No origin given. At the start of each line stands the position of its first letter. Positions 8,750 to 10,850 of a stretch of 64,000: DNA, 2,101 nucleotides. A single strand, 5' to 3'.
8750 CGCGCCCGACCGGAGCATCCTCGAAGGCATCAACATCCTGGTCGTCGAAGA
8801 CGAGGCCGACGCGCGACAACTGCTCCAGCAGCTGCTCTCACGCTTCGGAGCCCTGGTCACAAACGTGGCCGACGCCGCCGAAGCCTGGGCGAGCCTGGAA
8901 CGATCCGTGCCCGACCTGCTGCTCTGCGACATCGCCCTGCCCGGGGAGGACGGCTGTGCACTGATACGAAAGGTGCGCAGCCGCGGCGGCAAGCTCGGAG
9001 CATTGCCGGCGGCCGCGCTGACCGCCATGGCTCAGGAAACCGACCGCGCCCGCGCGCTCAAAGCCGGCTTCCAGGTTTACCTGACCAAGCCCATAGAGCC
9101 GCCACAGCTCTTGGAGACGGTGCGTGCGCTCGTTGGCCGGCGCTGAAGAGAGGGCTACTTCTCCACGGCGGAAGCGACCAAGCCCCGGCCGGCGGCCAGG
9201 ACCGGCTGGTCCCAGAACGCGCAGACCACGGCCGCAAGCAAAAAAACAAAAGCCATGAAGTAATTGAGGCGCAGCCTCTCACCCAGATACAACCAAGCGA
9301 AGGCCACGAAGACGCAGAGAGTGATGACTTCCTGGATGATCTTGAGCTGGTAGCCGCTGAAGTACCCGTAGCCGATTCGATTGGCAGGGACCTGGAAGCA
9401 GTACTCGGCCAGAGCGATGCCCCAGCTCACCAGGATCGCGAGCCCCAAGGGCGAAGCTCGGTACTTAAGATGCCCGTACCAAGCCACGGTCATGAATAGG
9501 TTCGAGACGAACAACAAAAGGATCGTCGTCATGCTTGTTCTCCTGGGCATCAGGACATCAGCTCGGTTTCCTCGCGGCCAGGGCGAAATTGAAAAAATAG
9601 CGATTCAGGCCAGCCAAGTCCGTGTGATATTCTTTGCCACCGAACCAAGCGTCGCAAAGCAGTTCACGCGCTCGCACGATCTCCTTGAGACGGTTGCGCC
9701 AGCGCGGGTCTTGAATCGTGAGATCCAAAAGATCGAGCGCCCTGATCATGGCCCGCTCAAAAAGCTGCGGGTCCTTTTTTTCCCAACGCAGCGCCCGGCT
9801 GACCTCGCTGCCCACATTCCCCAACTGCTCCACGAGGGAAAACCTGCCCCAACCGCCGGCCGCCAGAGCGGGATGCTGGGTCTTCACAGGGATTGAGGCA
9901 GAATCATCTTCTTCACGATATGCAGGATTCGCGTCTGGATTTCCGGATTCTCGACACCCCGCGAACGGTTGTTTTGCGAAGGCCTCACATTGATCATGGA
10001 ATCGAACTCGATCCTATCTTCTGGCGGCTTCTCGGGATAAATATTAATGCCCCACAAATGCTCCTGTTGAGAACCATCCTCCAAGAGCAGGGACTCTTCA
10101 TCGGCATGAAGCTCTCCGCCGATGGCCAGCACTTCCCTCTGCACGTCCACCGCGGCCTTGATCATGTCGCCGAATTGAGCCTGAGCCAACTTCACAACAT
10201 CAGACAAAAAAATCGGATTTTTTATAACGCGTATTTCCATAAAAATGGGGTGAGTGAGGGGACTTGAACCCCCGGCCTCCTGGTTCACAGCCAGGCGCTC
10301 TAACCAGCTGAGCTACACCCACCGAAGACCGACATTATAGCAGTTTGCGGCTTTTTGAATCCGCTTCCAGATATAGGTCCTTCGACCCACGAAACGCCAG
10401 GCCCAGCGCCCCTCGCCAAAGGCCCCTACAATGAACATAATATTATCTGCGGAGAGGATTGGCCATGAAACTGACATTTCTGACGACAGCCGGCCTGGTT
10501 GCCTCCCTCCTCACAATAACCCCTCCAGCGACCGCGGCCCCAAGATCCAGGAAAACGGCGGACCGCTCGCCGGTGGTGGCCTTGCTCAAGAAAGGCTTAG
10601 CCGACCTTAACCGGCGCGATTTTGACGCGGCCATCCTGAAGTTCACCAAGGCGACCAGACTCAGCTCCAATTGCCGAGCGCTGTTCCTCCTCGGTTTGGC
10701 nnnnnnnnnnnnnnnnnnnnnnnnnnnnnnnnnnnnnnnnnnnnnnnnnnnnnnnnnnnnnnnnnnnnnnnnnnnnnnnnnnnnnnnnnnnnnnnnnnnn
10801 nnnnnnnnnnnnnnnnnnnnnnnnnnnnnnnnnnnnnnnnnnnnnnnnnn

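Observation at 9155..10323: Low-GC islet at the 3' side of tRNA-His carrying a translationally coupled pair of small unknown proteins (MazG-like? + DUF5674-like) and a small DMT-like membrane protein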

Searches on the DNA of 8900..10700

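Call 67: search_rna_families(source=window, start=8900, end=10700, threshold=evalue, max_evalue=1)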
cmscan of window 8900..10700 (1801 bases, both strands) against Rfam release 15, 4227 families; matches with E-value up to 1: 1.
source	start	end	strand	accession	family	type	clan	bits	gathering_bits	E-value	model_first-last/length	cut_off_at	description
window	10249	10322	-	RF00005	tRNA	Gene; tRNA;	CL00001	70.4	29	6.8e-15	1-71/71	no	tRNA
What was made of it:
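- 10246..10322 (-): tRNA-His (GTG), CCA encoded; G-1 is encoded at 10323. Rfam tRNA, 70 bits (call 67).
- Tried and rejected: Other RNA elements in 8900..10700: only the tRNA (call 67).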

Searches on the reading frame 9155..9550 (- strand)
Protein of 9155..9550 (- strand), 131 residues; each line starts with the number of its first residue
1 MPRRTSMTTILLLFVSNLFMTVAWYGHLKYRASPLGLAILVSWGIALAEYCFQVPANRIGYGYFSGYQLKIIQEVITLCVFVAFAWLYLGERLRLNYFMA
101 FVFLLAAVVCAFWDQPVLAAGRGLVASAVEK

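Call 6: search_protein_families(library=pfam, proteins=[window:9155-9550:-], max_evalue=1)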
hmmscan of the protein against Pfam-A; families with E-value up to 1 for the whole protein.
window:9155-9550:- (131 aa): 2 families
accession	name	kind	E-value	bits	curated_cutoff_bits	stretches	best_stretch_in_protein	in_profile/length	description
PF04342.18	DMT_6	-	1.2e-43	148.1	25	1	9-112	1-104/104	Putative member of DMT superfamily (DUF486)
PF09925.14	DUF2157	-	0.045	13.9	32.4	1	78-122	50-97/146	Predicted membrane protein (DUF2157)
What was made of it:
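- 9155..9532 (-): DMT_6 (DUF486) membrane-protein gene. It is a neighbour, not part of the module. It has its own AGGAG Shine-Dalgarno site 8 nt before ATG 9532 and native GC3 of 0.81. Pfam PF04342, E 1e-43 (call 6).
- On Pfam DMT_6 / DUF486 (PF04342): 148 bits against a cut-off of 25 (call 6).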

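Call 7: search_protein_families(library=ncbifam, proteins=[window:9155-9550:-], max_evalue=1)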
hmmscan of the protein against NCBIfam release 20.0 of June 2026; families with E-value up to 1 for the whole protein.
window:9155-9550:- (131 aa): 0 families

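Call 40: search_protein_families(library=padloc, proteins=[window:9155-9550:-], max_evalue=1)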
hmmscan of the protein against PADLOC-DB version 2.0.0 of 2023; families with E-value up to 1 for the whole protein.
window:9155-9550:- (131 aa): 0 families
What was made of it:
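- Closest known: Toxin-first type II toxin-antitoxin operons. Different: No homology to any TA family (calls 6, 40).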

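Call 41: search_protein_families(library=phrogs, proteins=[window:9155-9550:-], max_evalue=1)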
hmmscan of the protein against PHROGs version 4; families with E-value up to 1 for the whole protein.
window:9155-9550:- (131 aa): 1 family
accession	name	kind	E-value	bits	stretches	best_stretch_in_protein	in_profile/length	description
phrog_15224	-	unknown function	0.31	12.1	1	6-28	12-34/48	-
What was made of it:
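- No hit to any TA, PADLOC or PHROG model (calls 6, 40, 41).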
